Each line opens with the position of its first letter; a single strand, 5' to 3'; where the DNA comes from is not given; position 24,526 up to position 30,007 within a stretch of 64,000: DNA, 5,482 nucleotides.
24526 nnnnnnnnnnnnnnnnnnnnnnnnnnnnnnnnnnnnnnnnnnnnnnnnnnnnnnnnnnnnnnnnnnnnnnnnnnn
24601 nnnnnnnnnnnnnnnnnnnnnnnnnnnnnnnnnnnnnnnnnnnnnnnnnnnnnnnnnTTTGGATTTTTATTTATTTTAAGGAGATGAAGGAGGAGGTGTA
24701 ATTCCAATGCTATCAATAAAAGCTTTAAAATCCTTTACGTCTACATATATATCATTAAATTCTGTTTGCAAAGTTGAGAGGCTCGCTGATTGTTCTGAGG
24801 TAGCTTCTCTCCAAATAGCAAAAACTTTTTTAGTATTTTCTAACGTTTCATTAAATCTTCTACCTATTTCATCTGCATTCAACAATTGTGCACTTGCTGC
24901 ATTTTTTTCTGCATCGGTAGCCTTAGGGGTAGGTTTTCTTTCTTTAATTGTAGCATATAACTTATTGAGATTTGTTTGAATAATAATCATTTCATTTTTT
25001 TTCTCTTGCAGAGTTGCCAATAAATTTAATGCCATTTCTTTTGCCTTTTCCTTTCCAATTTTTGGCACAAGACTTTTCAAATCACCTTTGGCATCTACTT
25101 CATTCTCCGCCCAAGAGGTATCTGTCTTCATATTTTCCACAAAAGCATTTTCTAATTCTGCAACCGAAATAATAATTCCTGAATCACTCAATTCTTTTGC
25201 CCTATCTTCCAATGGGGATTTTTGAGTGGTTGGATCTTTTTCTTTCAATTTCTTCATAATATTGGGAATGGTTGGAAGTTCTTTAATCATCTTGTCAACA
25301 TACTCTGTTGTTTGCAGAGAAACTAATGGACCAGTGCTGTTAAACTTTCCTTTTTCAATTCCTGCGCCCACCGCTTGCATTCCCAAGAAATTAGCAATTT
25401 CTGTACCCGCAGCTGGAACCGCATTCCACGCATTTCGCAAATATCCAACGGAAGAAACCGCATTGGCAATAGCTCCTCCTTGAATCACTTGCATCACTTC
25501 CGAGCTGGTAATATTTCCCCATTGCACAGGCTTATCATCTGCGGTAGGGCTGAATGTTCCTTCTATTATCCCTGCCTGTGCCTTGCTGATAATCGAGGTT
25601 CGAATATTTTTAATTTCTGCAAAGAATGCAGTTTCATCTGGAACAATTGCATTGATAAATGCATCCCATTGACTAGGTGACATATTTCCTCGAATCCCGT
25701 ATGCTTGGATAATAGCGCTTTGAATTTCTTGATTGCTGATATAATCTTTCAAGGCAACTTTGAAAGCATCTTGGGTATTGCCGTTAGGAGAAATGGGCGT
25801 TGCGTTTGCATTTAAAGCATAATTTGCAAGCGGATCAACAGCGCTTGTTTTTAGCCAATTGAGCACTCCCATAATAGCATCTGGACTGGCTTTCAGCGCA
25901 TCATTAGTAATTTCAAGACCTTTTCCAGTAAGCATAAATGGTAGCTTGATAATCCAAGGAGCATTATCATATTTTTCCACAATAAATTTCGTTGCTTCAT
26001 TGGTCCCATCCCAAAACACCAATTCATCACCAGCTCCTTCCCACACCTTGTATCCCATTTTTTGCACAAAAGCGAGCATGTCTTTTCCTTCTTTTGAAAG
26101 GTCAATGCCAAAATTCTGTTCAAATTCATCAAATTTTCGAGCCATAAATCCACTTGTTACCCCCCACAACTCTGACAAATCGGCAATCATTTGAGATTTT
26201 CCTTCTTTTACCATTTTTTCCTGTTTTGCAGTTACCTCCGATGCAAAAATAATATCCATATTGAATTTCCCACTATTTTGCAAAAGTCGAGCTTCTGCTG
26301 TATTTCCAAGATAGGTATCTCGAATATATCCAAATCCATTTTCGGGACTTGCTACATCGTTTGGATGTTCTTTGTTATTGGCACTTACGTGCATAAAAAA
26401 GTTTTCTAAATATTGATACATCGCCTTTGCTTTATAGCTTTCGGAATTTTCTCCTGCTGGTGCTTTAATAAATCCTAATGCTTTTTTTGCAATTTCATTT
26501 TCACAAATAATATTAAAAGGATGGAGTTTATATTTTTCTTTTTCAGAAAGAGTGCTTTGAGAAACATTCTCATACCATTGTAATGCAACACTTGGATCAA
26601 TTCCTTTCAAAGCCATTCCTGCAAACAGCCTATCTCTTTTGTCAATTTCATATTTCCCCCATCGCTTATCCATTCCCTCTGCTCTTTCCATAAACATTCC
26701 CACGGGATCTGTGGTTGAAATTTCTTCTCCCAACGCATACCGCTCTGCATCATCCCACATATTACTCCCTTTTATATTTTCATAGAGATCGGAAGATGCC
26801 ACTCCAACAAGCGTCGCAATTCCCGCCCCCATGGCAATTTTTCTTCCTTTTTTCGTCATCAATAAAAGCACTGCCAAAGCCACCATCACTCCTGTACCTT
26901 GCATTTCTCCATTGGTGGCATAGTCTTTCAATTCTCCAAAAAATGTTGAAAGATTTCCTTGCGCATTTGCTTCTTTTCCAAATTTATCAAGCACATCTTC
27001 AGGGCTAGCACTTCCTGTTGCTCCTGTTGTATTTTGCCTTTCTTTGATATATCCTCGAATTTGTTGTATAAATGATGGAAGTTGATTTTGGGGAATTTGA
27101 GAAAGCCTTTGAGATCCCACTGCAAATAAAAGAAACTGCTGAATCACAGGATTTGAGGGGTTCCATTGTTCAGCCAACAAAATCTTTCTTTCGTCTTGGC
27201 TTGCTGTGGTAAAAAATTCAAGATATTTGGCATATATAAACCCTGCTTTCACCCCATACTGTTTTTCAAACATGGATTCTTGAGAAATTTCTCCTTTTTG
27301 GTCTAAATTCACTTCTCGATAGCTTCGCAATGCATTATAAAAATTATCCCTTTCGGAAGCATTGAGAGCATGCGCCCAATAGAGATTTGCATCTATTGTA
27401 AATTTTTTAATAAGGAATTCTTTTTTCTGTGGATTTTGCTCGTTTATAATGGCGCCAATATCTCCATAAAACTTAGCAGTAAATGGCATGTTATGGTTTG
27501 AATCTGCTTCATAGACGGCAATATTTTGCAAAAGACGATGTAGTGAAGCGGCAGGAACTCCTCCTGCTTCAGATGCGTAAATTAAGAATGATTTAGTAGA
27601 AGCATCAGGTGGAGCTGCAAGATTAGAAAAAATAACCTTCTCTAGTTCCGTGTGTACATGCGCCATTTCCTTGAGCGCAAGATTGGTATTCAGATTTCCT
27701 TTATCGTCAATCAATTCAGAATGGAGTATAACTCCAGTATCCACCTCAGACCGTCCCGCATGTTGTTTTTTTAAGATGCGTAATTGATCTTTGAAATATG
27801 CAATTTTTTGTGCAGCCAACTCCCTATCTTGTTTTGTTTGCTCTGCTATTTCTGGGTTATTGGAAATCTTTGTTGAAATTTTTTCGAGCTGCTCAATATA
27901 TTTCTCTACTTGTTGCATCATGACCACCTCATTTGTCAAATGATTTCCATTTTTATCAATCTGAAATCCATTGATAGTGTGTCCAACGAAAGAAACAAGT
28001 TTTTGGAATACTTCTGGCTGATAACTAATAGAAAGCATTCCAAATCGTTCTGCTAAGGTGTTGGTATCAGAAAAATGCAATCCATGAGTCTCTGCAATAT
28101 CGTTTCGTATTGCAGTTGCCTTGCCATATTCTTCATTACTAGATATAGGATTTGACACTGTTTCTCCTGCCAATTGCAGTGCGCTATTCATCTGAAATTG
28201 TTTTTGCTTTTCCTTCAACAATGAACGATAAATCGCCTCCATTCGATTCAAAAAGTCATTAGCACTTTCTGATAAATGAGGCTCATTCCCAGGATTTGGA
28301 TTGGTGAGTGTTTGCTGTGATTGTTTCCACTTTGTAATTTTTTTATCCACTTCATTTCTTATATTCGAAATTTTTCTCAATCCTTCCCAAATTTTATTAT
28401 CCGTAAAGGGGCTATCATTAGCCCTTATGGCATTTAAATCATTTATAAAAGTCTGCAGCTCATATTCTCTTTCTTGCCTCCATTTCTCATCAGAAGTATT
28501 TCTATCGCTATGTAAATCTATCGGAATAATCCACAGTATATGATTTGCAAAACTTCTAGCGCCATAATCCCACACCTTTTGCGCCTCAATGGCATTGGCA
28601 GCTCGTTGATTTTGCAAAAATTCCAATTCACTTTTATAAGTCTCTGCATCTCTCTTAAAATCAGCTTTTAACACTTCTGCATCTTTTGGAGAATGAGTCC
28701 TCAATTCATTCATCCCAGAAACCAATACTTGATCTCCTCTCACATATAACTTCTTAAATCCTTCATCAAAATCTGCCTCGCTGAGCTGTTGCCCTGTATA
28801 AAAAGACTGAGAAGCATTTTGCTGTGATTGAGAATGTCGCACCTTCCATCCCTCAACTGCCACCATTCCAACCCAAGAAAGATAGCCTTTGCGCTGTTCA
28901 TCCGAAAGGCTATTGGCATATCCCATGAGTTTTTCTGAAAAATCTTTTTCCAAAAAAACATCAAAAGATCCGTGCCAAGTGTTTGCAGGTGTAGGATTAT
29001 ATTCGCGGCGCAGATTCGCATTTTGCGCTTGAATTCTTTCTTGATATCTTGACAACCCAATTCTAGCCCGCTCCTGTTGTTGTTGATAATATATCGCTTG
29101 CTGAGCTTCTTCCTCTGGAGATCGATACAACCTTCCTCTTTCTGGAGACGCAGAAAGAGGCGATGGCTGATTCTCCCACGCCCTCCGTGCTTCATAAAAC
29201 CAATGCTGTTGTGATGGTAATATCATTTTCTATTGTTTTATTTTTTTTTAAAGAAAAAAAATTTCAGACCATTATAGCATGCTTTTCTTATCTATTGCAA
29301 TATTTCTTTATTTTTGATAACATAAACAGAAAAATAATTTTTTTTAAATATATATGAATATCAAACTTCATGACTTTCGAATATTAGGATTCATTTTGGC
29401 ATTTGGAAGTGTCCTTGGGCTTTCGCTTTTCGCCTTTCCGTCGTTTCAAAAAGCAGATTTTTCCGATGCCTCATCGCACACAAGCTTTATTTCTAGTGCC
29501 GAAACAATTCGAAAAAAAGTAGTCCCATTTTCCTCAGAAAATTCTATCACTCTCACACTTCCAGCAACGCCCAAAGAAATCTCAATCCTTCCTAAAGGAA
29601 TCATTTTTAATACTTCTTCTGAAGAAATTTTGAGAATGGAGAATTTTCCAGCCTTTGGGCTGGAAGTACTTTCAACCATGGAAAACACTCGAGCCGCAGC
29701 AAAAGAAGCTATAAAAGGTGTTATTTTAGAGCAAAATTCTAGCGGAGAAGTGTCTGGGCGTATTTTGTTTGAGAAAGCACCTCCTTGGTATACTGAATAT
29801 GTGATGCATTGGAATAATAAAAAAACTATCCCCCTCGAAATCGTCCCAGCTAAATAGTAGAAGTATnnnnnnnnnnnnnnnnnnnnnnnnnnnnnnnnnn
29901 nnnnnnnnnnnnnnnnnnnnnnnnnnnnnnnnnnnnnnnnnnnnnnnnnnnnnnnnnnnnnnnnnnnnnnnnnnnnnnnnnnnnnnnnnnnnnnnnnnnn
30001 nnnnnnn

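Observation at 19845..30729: ORFan four-gene operon divergently paired with a pilin-like cassette: candidate undescribed envelope or cell-contact system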

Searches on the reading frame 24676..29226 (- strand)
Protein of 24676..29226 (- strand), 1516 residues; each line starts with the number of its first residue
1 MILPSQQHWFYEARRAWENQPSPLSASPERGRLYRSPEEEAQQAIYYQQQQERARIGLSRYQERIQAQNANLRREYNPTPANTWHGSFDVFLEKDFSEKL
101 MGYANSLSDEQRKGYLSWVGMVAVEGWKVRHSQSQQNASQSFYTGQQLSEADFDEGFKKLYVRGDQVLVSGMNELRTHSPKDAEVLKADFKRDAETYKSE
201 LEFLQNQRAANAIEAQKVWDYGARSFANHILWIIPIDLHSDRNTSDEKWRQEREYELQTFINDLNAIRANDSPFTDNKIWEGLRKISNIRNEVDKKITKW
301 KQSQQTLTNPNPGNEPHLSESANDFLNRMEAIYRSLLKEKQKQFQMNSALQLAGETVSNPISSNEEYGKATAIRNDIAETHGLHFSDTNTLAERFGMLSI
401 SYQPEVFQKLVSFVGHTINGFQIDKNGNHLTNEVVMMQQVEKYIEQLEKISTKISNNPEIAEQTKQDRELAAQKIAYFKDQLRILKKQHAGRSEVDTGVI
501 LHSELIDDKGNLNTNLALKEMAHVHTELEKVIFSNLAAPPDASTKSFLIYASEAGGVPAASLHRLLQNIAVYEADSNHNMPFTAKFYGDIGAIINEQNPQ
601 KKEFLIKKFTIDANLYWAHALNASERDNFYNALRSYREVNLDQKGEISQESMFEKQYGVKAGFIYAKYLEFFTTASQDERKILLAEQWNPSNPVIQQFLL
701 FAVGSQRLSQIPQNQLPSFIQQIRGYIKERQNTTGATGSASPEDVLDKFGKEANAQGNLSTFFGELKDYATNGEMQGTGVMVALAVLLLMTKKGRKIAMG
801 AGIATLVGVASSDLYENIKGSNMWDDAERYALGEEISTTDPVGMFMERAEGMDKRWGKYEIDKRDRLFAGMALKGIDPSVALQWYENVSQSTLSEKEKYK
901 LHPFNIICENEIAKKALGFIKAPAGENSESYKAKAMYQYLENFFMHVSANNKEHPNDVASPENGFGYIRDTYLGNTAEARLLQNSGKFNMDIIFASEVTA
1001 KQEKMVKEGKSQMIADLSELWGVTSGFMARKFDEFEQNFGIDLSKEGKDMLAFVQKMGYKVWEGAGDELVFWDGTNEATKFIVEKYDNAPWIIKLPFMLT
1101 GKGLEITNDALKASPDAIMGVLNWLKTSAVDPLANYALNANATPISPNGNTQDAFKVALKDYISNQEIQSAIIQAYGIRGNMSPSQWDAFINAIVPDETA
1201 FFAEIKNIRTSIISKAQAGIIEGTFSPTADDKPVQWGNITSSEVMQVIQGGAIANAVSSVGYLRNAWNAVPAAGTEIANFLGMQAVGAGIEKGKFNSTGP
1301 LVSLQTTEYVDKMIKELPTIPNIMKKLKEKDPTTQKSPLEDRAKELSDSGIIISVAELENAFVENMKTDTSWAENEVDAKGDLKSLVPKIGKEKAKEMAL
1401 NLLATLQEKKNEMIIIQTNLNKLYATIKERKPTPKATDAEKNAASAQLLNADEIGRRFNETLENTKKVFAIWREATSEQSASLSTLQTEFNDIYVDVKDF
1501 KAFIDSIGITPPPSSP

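Call 4: search_protein_families(library=pfam, proteins=[window:24676-29226:-], max_evalue=1)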
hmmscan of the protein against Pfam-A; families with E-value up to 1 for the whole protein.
window:24676-29226:- (1516 aa): 1 family
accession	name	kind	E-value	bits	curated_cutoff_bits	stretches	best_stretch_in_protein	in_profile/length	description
PF02185.22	HR1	-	0.039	14.4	33.1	1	430-491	9-65/67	Hr1 repeat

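Call 5: search_protein_families(library=ncbifam, proteins=[window:24676-29226:-], max_evalue=1)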
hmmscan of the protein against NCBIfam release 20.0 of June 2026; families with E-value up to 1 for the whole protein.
window:24676-29226:- (1516 aa): 1 family
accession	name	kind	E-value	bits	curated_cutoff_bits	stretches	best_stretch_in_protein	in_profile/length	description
TIGR02812.1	fadR_gamma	equivalog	0.11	12.2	249.2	1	438-620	91-225/235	fatty acid metabolism transcriptional regulator FadR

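Call 10: search_protein_families(library=phrogs, proteins=[window:24676-29226:-], max_evalue=0.1)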
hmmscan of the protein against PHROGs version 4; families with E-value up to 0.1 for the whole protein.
window:24676-29226:- (1516 aa): 0 families

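Call 11: search_solved_structures(query=window:24676-29226:-, max_evalue=1)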
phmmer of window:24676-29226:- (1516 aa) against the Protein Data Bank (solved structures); distinct sequences matched with E-value up to 1: 0.

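Call 22: find_homologous_proteins(query=window:24676-29226:-, max_evalue=0.001)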
Query window:24676-29226:- (1516 aa): 1 proteins with E <= 0.001 among 7112 candidates.
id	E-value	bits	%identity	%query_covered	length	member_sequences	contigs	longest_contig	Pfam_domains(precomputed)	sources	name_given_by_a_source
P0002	0.0e+0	3420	100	100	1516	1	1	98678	-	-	-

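Call 42: search_dna_similar(query=window:24676-29226:-, collection=plasmids, mode=protein, max_evalue=0.001, max_rows=10)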
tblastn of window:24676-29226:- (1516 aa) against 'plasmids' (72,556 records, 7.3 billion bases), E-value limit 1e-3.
No match.

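Call 43: search_dna_similar(query=window:24676-29226:-, collection=phages, mode=protein, max_evalue=0.001, max_rows=10)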
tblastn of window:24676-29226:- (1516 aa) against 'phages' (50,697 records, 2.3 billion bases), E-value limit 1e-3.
No match.

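Call 49: search_protein_families(library=padloc, proteins=[window:24676-29226:-], max_evalue=0.1)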
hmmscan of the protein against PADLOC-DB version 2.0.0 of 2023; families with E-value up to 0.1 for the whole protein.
window:24676-29226:- (1516 aa): 0 families

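Call 82: find_related_loci(query=window:24676-29226:-, collection=viral_contigs, flank=5000)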
Query window:24676-29226:- (1516 aa) in viral_contigs; peptide patterns used: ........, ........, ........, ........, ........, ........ (x = any residue, [..] = any of these).
4 stretches matched a pattern, but none encodes a relative of the query by tblastn (E <= 1e-3).

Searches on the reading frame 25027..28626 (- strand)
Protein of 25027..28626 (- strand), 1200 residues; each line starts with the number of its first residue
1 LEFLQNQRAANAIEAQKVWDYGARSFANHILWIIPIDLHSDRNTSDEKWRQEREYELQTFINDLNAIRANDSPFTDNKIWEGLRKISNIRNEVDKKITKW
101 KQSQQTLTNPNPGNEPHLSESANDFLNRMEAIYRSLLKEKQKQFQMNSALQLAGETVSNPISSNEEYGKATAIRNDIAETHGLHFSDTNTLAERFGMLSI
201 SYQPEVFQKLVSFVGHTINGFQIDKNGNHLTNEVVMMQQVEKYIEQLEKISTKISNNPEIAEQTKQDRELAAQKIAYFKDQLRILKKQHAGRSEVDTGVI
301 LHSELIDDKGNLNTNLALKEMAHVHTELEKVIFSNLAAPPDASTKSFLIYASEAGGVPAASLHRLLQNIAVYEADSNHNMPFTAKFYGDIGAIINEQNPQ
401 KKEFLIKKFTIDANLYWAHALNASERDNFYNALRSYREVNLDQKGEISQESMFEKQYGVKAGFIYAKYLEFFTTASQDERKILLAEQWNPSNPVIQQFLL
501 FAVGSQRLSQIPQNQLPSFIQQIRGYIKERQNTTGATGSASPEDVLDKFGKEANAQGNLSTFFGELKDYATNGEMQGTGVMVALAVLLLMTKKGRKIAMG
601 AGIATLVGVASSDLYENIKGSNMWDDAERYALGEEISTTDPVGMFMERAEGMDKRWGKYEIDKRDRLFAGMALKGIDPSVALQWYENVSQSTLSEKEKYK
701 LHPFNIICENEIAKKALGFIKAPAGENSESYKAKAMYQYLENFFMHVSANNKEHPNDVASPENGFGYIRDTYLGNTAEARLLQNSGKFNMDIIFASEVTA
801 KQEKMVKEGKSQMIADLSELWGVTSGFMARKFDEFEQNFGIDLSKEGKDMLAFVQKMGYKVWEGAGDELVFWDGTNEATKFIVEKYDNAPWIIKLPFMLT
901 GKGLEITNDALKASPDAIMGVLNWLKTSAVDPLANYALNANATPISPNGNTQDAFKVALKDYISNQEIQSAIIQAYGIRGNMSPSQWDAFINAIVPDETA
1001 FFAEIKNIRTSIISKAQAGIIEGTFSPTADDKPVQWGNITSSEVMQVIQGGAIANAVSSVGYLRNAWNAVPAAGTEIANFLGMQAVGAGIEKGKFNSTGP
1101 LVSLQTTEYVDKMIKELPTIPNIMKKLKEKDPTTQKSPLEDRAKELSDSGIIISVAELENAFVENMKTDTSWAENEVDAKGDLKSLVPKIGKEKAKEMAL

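Call 44: search_protein_representatives(protein=window:25027-28626:-)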
Query: 1200 residues. Proteins with E-value up to 0.001 (for the whole library): 1; up to 1e-10: 1; up to 1e-30: 1. The best 1 are listed.
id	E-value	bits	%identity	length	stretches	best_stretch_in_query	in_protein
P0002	0.0e+00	2699.5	100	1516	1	1-1200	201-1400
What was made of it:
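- Extreme divergence fits arms-race proteins (call 44).
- Tried and rejected: Residues 201-1400 of the giant, searched against 1.84 billion representatives, returned only itself (call 44).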

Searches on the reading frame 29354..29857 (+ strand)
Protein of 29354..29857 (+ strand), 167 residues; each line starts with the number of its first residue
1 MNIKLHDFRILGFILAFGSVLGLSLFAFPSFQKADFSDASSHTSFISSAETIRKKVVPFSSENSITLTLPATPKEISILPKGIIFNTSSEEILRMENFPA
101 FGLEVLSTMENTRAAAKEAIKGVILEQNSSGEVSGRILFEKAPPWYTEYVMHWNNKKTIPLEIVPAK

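Call 4: search_protein_families(library=pfam, proteins=[window:29354-29857:+], max_evalue=1)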
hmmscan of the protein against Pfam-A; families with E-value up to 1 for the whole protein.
window:29354-29857:+ (167 aa): 1 family
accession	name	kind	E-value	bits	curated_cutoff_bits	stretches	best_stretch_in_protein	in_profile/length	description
PF02791.22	DDT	-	0.096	13.3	22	1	10-34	9-33/58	DDT domain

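Call 5: search_protein_families(library=ncbifam, proteins=[window:29354-29857:+], max_evalue=1)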
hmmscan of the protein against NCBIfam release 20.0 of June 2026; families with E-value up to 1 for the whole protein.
window:29354-29857:+ (167 aa): 0 families

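Call 10: search_protein_families(library=phrogs, proteins=[window:29354-29857:+], max_evalue=0.1)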
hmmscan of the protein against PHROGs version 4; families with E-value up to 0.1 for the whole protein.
window:29354-29857:+ (167 aa): 1 family
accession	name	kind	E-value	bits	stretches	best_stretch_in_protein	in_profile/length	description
phrog_571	-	unknown function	0.041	15.3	1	86-123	10-47/96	-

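Call 49: search_protein_families(library=padloc, proteins=[window:29354-29857:+], max_evalue=0.1)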
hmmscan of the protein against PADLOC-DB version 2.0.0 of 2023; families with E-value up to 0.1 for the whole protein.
window:29354-29857:+ (167 aa): 0 families

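Call 59: search_solved_structures(query=window:29354-29857:+, max_evalue=1)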
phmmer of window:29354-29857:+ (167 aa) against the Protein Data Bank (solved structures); distinct sequences matched with E-value up to 1: 1.
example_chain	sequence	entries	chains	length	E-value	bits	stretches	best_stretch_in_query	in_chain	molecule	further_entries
9eir_A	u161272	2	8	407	0.62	13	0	22-72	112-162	2-oxoglutarate-dependent ethylene/succinate-forming enzyme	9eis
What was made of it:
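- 29354..29857 (+): A 167-aa protein with one strong N-terminal hydrophobic helix (a signal anchor or signal peptide) and a domain of about 135 aa of unknown fold. It is the first gene of the pilin operon. No family or PDB hit: calls 4, 5, 59.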

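Call 74: predict_structure(protein=window:29354-29857:+)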
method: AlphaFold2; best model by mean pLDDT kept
length: 167 residues; sequences in the alignment: 1
mean_pLDDT: 48.3   pTM: 0.32
mean pLDDT of the five models: 48.3, 44.4, 43.1, 41.4, 37.1
residues with pLDDT >= 90: 0; 70-90: 17; 50-70: 57; < 50: 93
segments of 3 or more residues with pLDDT < 50: 32-35, 37-110, 152-157, 165-167
pLDDT, mean of each block of 10 residues (from residue 1): 71 79 58 46 36 30 25 34 36 37 47 57 58 59 52 47 49
secondary structure, 60 per line:
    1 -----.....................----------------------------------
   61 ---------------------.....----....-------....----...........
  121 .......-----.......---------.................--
elements in order: H6-26 E82-86 E91-94 E102-105 H110-119 E120-127 E133-139 E149-153 E157-165
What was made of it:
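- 29354..29857 (+): AF2 pLDDT 48, unusable: call 74.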
